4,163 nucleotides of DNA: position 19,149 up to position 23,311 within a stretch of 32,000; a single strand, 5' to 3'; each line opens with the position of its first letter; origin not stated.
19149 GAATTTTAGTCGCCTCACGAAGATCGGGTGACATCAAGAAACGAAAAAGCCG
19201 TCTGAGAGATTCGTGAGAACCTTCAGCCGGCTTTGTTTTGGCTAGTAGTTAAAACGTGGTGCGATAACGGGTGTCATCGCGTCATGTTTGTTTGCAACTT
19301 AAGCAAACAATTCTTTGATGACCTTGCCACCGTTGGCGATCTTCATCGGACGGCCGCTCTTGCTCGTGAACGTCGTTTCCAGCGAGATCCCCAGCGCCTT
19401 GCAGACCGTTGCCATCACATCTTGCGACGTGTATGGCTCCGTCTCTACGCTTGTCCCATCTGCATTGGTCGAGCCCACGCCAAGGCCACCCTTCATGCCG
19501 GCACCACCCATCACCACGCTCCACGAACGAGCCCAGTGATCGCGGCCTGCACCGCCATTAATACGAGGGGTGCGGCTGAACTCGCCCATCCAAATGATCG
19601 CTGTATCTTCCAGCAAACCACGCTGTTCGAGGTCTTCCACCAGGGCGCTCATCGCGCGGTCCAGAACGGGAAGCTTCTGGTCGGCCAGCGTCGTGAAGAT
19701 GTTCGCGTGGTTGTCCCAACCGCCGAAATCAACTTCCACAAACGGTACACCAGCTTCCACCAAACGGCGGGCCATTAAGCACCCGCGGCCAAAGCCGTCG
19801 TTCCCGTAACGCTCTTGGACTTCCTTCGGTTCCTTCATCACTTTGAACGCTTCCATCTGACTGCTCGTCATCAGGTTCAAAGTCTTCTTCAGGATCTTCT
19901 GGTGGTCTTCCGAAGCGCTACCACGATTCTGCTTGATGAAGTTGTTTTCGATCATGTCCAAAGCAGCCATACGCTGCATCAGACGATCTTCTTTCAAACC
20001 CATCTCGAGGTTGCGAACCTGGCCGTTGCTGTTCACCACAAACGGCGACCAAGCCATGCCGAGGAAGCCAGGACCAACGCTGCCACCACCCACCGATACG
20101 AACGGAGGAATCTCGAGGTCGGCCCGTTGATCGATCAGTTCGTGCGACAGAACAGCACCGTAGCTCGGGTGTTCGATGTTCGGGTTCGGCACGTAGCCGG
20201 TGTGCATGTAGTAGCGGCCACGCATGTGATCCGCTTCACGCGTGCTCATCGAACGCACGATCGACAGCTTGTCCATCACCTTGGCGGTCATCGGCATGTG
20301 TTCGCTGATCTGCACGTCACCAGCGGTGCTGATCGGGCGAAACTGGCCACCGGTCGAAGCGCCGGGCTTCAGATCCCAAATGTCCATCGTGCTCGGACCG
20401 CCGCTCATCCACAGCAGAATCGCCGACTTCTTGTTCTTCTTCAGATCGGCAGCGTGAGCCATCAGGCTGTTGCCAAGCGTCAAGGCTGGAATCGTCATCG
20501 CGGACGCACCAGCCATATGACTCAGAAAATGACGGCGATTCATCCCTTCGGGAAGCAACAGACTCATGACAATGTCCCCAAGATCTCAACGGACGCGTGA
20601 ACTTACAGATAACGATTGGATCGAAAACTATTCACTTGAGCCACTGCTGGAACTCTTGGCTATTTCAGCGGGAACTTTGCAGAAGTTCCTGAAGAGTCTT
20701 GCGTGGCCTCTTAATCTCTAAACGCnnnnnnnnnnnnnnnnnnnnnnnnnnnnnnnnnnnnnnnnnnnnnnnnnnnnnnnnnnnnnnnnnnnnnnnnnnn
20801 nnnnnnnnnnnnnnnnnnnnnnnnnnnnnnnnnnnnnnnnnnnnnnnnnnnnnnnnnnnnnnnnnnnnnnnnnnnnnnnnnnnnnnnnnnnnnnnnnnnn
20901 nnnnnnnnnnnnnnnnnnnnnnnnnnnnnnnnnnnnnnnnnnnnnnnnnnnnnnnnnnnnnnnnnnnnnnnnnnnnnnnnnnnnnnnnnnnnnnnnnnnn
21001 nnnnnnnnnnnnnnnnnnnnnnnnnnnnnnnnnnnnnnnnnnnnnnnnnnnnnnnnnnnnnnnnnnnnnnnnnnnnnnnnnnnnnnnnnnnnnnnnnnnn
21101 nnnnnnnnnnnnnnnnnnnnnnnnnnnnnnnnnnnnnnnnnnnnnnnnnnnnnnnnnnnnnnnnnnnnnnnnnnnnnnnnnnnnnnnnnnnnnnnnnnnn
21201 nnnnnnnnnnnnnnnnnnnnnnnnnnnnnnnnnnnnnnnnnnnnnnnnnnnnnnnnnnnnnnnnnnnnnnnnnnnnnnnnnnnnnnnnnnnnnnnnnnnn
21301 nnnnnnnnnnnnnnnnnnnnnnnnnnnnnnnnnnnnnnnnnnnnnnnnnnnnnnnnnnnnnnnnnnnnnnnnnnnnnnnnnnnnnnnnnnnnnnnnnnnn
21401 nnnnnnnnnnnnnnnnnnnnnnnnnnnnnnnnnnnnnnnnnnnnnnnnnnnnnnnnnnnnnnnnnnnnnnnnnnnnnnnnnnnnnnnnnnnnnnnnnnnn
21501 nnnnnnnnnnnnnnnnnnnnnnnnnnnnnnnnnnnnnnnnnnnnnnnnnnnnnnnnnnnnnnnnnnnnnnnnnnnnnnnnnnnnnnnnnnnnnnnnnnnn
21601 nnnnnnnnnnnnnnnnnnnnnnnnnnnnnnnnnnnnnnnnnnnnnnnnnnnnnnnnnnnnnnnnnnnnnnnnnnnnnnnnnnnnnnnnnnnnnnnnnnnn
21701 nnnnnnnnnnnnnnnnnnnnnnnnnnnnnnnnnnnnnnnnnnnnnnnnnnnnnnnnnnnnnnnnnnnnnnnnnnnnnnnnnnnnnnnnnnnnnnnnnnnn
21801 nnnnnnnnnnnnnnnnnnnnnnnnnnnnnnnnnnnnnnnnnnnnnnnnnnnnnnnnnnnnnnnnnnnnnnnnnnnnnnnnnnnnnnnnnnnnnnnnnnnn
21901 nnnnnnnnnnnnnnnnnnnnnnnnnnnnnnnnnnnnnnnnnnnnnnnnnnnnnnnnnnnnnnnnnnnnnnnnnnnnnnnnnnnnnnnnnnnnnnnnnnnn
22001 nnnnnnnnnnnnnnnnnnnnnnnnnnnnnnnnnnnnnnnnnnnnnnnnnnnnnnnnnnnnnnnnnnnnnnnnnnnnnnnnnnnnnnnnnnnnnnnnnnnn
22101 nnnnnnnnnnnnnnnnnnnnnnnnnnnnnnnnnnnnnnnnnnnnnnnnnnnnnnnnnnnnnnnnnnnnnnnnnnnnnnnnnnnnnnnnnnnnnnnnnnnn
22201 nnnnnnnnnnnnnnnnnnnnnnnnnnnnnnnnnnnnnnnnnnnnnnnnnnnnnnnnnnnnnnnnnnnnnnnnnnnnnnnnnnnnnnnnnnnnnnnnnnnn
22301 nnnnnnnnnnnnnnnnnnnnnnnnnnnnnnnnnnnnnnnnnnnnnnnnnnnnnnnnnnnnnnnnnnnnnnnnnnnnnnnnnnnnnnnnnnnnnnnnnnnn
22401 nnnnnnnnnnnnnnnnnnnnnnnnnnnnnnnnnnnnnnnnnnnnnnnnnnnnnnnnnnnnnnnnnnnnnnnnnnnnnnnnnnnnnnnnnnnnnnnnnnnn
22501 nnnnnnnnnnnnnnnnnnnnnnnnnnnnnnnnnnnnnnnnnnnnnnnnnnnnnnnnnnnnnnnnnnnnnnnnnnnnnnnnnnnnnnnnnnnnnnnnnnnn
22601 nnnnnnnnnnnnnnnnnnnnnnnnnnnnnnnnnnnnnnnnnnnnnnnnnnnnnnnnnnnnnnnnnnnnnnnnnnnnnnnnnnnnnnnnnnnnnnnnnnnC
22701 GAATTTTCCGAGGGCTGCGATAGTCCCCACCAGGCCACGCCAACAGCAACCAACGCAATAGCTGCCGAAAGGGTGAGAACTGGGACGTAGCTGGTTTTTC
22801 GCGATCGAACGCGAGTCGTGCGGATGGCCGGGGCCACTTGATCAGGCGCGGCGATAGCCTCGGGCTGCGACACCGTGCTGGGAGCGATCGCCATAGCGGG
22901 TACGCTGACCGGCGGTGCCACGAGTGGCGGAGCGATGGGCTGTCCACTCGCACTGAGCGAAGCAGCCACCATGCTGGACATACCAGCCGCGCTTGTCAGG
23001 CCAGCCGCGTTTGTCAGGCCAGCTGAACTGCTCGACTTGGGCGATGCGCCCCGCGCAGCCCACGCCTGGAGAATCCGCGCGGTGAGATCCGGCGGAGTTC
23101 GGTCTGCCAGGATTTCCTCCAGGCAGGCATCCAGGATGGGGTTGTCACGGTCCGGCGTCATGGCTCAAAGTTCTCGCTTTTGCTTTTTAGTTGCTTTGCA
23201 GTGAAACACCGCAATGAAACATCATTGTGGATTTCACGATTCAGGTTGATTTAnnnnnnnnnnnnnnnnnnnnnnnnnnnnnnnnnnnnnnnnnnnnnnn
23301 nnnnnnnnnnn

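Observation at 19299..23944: ECF sigma factor, anti-sigma::TM::linker::DUF1549/DUF1553 fusion and Tat-exported DUF1501: a candidate envelope signalling module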

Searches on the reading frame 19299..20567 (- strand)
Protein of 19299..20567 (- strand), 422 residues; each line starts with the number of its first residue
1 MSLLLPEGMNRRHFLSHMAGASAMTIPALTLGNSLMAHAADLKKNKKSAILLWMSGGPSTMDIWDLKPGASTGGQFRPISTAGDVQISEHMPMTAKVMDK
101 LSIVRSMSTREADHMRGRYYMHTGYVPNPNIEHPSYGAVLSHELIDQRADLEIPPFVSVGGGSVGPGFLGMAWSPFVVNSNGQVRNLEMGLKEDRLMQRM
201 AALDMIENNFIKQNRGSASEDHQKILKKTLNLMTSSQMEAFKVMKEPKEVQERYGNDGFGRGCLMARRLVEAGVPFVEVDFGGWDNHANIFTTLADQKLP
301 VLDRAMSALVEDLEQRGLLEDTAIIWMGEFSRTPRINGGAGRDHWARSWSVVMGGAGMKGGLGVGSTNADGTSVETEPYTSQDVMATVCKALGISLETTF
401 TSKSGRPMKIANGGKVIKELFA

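Call 3: search_protein_families(library=pfam, proteins=[window:19299-20567:-], max_evalue=0.01)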
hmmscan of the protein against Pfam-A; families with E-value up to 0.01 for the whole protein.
window:19299-20567:- (422 aa): 1 family
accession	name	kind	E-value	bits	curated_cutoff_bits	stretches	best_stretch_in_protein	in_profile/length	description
PF07394.17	DUF1501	-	1.3e-105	354.2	27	1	47-421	2-390/390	Protein of unknown function (DUF1501)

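Call 7: search_protein_families(library=ncbifam, proteins=[window:19299-20567:-], max_evalue=0.01)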
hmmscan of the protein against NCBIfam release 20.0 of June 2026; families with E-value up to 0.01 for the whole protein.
window:19299-20567:- (422 aa): 0 families

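Call 34: search_solved_structures(query=window:19299-20567:-, max_evalue=0.1)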
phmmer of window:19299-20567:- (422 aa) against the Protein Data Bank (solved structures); distinct sequences matched with E-value up to 0.1: 0.

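Call 67: find_homologous_proteins(query=window:19299-20567:-, max_evalue=1e-20)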
Query window:19299-20567:- (422 aa): 8000 proteins with E <= 1e-20 among 8000 candidates; the best 120 are listed.
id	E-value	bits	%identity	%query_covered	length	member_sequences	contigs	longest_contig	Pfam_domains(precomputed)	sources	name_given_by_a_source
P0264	7.7e-283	956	100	100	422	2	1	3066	PF07394.18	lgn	-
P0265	1.4e-266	902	94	100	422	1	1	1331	PF07394.18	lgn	-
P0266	1.5e-249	846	87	100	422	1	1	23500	PF07394.18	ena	-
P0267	6.4e-249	844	87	99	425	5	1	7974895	PF07394.18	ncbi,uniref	ncbi:DUF1501 domain-containing protein [Anatilimnocola sp. NA78]|uniref:DUF1501 domain-containing pr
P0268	1.4e-248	843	87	99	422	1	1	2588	PF07394.18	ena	-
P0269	2.0e-248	842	88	99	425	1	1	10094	PF07394.18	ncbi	-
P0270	4.4e-248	841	86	99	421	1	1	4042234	PF07394.18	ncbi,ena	-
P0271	6.4e-248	841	85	99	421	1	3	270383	PF07394.18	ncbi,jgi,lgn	ncbi:MAG: DUF1501 domain-containing protein [Planctomycetaceae bacterium]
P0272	1.6e-247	839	85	99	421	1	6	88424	PF07394.18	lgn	-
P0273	4.2e-247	838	87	99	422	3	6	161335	PF07394.18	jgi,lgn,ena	-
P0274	5.4e-247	837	86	99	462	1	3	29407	PF07394.18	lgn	-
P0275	6.0e-247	837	86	99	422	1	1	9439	PF07394.18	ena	-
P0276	6.0e-247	837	86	99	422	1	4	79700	PF07394.18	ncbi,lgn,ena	-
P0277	1.1e-246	836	86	99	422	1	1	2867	PF07394.18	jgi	jgi:uncharacterized protein (DUF1501 family)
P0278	2.5e-246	835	85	99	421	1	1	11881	PF07394.18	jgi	jgi:uncharacterized protein (DUF1501 family)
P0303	4.9e-243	824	85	100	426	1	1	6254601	PF07394.18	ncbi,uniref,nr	ncbi:DUF1501 domain-containing protein [Anatilimnocola floriformis]|uniref:DUF1501 domain-containing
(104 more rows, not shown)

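Call 68: find_encoding_contigs(protein=P0267, flank=6000, max_places=2)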
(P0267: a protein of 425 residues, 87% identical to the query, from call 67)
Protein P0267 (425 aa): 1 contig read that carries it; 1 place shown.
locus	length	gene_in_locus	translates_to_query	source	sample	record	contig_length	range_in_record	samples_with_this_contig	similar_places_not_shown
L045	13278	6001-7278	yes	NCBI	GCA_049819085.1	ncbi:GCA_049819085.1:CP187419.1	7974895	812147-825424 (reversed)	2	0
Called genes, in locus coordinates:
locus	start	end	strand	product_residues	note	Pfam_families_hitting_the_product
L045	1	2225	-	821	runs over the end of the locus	-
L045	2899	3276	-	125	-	PF00893:Multi_Drug_Res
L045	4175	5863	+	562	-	PF07583:PSCyt2, PF07587:PSD1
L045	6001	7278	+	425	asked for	PF07394:DUF1501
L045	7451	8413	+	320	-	PF02289:MCH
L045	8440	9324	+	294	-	PF02655:ATP-grasp_3, PF08443:RimK, PF14398:ATPgrasp_YheCD (faint), PF02222:ATP-grasp (weak), PF02955:GSH-S_ATP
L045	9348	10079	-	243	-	PF10670:DUF4198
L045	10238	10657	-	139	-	-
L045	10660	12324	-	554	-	PF02985:HEAT (faint), PF13646:HEAT_2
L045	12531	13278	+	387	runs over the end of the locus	PF13354:Beta-lactamase2, PF01471:PG_binding_1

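Call 69: find_encoding_contigs(protein=P0303, flank=6000, max_places=2)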
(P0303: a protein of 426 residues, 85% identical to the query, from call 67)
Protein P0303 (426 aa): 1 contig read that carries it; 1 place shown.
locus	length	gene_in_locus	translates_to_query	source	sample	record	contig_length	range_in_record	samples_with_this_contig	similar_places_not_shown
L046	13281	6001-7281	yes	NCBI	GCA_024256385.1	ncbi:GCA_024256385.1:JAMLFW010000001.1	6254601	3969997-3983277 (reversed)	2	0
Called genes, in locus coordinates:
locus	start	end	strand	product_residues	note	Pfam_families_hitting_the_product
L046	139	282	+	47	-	-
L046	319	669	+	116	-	PF02599:CsrA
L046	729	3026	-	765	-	PF00092:VWA (weak)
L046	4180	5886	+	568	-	PF07583:PSCyt2, PF07587:PSD1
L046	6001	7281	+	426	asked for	PF07394:DUF1501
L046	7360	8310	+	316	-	PF02289:MCH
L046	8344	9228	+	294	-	PF02655:ATP-grasp_3, PF08443:RimK, PF14398:ATPgrasp_YheCD (faint), PF02955:GSH-S_ATP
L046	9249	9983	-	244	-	PF10670:DUF4198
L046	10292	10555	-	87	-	-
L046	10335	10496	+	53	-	-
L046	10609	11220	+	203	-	-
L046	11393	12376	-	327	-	PF06439:3keto-disac_hyd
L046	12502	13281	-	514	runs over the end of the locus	PF00682:HMGL-like, PF22617:HCS_D2, PF08502:LeuA_dimer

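Call 79: predict_structure(alignment_id=A6)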
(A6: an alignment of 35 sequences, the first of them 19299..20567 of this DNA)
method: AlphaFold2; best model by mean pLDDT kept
length: 422 residues; sequences in the alignment: 35
mean_pLDDT: 65.2   pTM: 0.74
mean pLDDT of the five models: 65.2, 64.6, 58.4, 57.8, 56.2
residues with pLDDT >= 90: 62; 70-90: 129; 50-70: 112; < 50: 119
segments of 3 or more residues with pLDDT < 50: 1-30, 57-61, 108-135, 161-175, 187-190, 330-346, 398-413
pLDDT, mean of each block of 10 residues (from residue 1): 40 39 37 62 82 61 54 70 87 94 64 32 31 47 72 79 37 54 56 63 60 55 68 80 86 88 92 86 61 82 93 95 78 37 45 89 70 59 77 63 41 70 81
secondary structure, 60 per line:
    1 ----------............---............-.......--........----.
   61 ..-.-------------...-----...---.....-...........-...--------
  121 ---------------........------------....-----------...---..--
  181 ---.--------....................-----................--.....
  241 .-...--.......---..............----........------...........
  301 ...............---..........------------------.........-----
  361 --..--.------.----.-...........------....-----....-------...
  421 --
elements in order: H11-22 H26-37 H39-45 E48-55 E78-80 E86-88 H92-96 E101-108 H136-143 E156-159 H193-212 H218-233 H236-241 H248-254 H258-271 E276-283 H290-315 E322-328 E347-355 H381-391 E398-401 E407-410

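Call 81: fold_search(model_id=the predicted structure, library=pdb)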
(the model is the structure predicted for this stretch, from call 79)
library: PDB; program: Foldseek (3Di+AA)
matches with E <= 10: 573; with E <= 0.001: 29
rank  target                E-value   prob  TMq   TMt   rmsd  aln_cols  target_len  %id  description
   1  6g60_C                1.4e-04  0.99  0.31  0.27  18.6       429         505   12  Choline sulfatase from Ensifer (Sinorhizobium) meliloti cocrystalized with choline (released 2019-04-10)
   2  1n2l_A                2.0e-04  1.00  0.34  0.31  10.8       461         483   12  Crystal structure of a covalent intermediate of endogenous human arylsulfatase A (released 2003-12-23)
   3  1e3c_P                2.1e-04  1.00  0.34  0.30  11.9       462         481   14  Crystal structure of an Arylsulfatase A mutant C69S soaked in synthetic substrate (released 2001-03-05)
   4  6pt4_B                2.3e-04  0.97  0.31  0.28  18.3       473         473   11  Crystal structure of apo PsS1_NC (released 2019-09-25)
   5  6g5z_A                3.3e-04  0.98  0.31  0.26  19.1       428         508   12  Choline sulfatase from Ensifer (Sinorhizobium) meliloti (released 2019-04-10)
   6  7ptj_C                3.5e-04  0.98  0.31  0.26  19.2       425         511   12  C54S mutant of choline-sulfatase from E. meliloti CECT4857 bound to HEPES (released 2022-08-03)
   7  6fny_H                3.7e-04  0.99  0.32  0.27  13.6       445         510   10  CRYSTAL STRUCTURE OF A CHOLINE SULFATASE FROM SINORHIZOBIUM MELLILOTI (released 2018-02-28)
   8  6g5z_C                3.9e-04  0.98  0.32  0.28  14.5       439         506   12  Choline sulfatase from Ensifer (Sinorhizobium) meliloti (released 2019-04-10)
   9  6g5z_B                3.9e-04  0.97  0.31  0.27  14.6       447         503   11  Choline sulfatase from Ensifer (Sinorhizobium) meliloti (released 2019-04-10)
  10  9bes_B                4.1e-04  0.99  0.32  0.29  11.9       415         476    9  Structure of S1_8A, a lambda-carrageenan specific sulfatase, in complex with monosaccharide (released 2025-08-27)
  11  1auk_A                4.1e-04  0.98  0.32  0.29  12.5       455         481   14  HUMAN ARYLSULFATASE A (released 1998-03-04)
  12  6pt4_A                4.1e-04  0.96  0.30  0.28  17.8       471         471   11  Crystal structure of apo PsS1_NC (released 2019-09-25)
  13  8eg3                  4.6e-04  0.99  0.34  0.27  17.5       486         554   12  Structure of human placental steroid (estrone/DHEA) sulfatase at 2.0 angstrom resolution (released 2022-12-07)
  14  7pth_A                4.6e-04  0.98  0.31  0.26  18.1       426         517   13  C54S mutant of choline-sulfatase from E. meliloti CECT4857 bound to choline (released 2022-08-03)
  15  1e1z_P                5.1e-04  0.99  0.35  0.31  11.7       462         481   14  Crystal structure of an Arylsulfatase A mutant C69S (released 2001-05-10)
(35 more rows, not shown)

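Call 83: find_encoding_contigs(protein=P0264, flank=3000, max_places=4)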
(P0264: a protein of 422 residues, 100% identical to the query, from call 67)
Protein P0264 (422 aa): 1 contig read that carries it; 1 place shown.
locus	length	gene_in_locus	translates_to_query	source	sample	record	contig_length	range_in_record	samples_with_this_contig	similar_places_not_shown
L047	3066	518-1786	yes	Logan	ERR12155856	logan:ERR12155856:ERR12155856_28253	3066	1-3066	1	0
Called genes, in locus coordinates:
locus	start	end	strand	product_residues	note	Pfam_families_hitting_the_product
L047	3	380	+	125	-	?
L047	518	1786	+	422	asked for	PF07394:DUF1501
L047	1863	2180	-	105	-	-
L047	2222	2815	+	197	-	PF04542:Sigma70_r2, PF08281:Sigma70_r4_2, PF04545:Sigma70_r4 (weak)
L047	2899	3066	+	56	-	?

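Call 84: find_encoding_contigs(protein=P0265, flank=3000, max_places=4)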
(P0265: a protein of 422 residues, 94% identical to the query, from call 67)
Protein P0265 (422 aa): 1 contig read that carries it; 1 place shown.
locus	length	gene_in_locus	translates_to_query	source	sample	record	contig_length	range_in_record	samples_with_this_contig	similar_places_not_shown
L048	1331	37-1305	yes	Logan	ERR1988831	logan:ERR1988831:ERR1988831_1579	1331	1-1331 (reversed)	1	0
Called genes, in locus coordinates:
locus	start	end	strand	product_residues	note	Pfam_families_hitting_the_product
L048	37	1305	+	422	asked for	PF07394:DUF1501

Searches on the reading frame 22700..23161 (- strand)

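Call 31: search_protein_families(library=pfam, proteins=[window:22700-23161:-], max_evalue=1)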
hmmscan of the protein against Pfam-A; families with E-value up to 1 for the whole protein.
seq(154 aa): 1 family
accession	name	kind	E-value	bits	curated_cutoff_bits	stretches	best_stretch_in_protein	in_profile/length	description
PF19589.4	DUF6095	-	0.14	12.8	23.8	1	121-147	37-63/73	Family of unknown function (DUF6095)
